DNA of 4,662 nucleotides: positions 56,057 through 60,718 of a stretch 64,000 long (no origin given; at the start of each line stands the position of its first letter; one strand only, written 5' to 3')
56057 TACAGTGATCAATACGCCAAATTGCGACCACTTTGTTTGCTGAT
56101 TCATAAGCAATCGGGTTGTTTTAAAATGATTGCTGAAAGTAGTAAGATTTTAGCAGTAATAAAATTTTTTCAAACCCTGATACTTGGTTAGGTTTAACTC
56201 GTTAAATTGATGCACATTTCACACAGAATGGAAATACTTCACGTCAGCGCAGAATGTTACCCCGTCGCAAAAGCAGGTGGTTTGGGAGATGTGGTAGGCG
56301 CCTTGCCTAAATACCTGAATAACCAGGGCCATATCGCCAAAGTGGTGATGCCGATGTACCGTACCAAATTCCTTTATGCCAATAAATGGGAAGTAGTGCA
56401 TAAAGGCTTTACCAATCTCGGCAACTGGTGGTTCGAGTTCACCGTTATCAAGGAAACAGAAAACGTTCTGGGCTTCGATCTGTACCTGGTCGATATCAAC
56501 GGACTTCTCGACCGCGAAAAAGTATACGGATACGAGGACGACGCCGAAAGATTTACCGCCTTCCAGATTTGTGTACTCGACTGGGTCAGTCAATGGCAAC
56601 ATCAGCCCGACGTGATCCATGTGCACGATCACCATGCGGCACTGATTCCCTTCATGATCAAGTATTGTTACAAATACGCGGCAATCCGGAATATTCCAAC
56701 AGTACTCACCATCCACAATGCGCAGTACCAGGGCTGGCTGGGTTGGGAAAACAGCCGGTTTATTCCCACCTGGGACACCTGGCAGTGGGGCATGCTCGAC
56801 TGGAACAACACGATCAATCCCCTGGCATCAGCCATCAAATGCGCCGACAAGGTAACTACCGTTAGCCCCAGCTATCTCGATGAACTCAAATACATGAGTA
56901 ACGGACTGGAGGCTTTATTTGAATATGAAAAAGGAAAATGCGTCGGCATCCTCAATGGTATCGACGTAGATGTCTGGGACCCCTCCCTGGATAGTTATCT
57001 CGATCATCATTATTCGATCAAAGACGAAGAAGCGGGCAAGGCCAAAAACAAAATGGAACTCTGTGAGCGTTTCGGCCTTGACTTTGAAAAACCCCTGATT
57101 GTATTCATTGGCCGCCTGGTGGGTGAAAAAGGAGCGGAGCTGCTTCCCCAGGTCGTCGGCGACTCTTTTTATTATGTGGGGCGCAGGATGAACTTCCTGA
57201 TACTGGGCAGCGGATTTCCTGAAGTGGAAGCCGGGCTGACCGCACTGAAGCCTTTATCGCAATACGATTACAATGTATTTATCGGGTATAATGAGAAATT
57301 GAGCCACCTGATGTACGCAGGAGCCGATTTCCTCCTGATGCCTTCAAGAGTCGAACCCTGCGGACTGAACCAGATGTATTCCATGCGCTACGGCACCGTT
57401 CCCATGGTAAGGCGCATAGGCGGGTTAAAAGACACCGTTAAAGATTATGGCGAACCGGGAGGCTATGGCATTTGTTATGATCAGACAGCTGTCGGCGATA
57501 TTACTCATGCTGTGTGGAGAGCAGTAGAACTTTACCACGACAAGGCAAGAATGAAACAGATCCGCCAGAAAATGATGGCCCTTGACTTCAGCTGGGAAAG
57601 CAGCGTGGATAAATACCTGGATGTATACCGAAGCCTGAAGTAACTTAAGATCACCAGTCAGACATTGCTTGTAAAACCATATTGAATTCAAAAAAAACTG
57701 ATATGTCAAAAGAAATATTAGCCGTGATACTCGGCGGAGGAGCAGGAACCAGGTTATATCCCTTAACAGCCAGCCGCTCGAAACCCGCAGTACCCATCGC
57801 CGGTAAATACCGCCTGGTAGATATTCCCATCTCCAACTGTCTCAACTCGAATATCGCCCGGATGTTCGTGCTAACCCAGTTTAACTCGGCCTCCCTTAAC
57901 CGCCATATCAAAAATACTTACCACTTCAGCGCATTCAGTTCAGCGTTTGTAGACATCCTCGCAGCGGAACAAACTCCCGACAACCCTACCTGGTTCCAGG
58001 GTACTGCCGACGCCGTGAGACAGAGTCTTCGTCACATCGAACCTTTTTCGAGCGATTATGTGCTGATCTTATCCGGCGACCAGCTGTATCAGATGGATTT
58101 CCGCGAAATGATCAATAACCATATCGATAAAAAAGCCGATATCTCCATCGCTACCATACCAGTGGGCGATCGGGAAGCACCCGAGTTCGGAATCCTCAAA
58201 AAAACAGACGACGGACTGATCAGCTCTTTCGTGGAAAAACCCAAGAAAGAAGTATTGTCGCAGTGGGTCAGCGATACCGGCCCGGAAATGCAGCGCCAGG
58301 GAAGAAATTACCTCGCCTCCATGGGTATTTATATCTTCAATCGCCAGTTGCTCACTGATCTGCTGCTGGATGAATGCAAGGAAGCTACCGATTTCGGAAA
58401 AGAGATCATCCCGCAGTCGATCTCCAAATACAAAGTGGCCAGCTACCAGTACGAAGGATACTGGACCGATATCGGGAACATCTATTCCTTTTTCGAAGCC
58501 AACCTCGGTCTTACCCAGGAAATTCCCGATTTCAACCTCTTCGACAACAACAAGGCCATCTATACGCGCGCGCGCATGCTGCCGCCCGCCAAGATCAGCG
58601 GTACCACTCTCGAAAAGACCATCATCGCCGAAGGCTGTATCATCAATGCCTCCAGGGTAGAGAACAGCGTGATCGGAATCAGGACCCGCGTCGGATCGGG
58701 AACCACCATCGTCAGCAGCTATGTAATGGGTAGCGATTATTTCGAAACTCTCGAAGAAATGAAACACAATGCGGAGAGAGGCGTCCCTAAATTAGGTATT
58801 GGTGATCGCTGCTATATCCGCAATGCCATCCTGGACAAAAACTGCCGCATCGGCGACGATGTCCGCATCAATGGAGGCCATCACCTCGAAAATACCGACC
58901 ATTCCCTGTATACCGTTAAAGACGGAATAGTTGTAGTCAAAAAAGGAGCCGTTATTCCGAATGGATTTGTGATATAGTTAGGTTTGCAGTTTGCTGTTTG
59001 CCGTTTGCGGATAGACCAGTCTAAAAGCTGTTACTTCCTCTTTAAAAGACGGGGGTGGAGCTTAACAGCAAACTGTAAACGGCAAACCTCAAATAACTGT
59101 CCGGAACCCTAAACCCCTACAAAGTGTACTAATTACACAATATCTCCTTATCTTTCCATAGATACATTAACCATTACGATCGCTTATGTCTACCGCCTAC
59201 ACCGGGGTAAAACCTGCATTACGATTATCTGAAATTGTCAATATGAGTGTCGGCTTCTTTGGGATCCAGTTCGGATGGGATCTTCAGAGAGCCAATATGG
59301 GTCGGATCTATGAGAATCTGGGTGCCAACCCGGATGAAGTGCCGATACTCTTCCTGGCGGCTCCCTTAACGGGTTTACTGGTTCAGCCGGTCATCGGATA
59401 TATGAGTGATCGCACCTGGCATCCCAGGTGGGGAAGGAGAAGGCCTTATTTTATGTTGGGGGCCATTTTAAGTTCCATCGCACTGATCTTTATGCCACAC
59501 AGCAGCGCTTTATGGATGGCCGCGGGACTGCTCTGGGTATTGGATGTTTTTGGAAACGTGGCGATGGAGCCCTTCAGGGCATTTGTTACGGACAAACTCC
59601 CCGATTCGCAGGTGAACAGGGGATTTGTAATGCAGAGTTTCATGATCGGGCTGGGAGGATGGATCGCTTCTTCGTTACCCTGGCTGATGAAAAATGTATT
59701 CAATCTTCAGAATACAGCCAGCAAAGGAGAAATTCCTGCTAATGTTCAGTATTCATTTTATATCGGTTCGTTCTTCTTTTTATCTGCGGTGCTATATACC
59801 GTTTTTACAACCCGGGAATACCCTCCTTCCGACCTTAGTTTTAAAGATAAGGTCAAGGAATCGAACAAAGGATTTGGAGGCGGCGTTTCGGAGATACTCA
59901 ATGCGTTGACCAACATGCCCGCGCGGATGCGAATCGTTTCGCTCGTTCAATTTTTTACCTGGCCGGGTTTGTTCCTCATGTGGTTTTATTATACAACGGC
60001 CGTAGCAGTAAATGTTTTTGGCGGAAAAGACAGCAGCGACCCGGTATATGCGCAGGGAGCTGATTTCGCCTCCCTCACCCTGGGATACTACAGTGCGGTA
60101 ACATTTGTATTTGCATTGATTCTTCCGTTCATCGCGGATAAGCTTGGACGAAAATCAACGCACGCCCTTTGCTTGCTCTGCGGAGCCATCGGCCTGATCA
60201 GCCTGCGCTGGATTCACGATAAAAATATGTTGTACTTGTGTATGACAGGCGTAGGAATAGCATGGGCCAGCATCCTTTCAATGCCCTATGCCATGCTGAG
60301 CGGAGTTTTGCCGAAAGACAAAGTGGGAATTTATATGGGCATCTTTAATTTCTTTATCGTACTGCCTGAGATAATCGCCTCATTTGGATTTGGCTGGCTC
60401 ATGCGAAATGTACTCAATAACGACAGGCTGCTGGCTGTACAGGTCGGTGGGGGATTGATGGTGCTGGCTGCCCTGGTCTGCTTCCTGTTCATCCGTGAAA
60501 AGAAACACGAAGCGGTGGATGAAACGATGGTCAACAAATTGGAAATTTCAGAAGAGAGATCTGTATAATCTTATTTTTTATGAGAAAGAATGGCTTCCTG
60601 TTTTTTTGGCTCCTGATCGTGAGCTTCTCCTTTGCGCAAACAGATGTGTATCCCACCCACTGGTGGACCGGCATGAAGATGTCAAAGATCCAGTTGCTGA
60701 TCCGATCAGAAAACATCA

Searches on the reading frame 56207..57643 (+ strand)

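Call 77: search_protein_families(library=pfam, proteins=[window:56207-57643:+], max_evalue=0.00001)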
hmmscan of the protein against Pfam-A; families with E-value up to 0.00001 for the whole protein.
window:56207-57643:+ (478 aa): 4 families
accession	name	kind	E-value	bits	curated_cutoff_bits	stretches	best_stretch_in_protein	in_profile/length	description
PF08323.17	Glyco_transf_5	-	5.4e-64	216.6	22.7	1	10-238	2-237/239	Starch synthase catalytic domain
PF00534.26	Glycos_transf_1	-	1.6e-11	44.5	26.4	1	290-453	10-169/172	Glycosyl transferases group 1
PF13439.12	Glyco_transf_4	-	2.6e-09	37.8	28.5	1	24-229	2-150/170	Glycosyltransferase Family 4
PF13692.12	Glyco_trans_1_4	-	2.5e-08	34.8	27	1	296-418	2-121/142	Glycosyl transferases group 1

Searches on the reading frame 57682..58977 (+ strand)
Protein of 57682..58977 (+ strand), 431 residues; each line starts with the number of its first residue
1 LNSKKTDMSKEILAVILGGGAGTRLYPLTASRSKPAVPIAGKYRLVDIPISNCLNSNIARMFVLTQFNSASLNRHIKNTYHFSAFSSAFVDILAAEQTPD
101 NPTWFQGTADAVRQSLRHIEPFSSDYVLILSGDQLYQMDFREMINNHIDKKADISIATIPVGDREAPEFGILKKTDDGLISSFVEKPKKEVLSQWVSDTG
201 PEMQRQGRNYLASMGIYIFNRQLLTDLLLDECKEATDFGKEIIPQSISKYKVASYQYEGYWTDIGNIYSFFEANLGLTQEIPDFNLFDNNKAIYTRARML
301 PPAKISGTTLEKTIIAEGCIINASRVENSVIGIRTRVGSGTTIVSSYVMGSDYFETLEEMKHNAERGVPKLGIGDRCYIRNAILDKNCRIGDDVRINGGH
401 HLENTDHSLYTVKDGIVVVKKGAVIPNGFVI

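Call 77: search_protein_families(library=pfam, proteins=[window:57682-58977:+], max_evalue=0.00001)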
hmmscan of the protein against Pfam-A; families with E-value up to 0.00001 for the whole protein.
window:57682-58977:+ (431 aa): 5 families
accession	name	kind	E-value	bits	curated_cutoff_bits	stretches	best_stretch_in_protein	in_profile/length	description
PF00483.29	NTP_transferase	-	2.2e-65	221.1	21.2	1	14-279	2-244/245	Nucleotidyl transferase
PF25247.1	LbH_GLGC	-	7.3e-53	178.5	27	1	298-430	1-135/135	GLGC left-handed parallel beta-helix domain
PF24894.1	Hexapep_GlmU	-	8e-13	48.8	23.3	0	308-350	14-56/104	GlmU-like, C-terminal hexapeptide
PF25084.1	LbH_EIF2B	-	2.4e-09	37.6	54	0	311-349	20-59/105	EIF2B subunit epsilon LbH domain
PF12804.13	NTP_transf_3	-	7.5e-06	26.6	27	0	14-159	1-123/160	MobA-like NTP transferase domain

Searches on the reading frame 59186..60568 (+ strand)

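Call 77: search_protein_families(library=pfam, proteins=[window:59186-60568:+], max_evalue=0.00001)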
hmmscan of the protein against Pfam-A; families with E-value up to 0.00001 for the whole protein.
window:59186-60568:+ (460 aa): 3 families
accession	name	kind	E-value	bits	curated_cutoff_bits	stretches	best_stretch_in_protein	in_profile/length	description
PF07690.21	MFS_1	-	6.5e-37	127.7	33.4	2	21-397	2-345/347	Major Facilitator Superfamily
PF13347.12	MFS_2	-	2.4e-11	43.3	27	1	46-390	29-365/427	MFS/sugar transport protein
PF12832.13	MFS_1_like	-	8.7e-08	32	25.2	1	43-343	27-292/373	MFS_1 like family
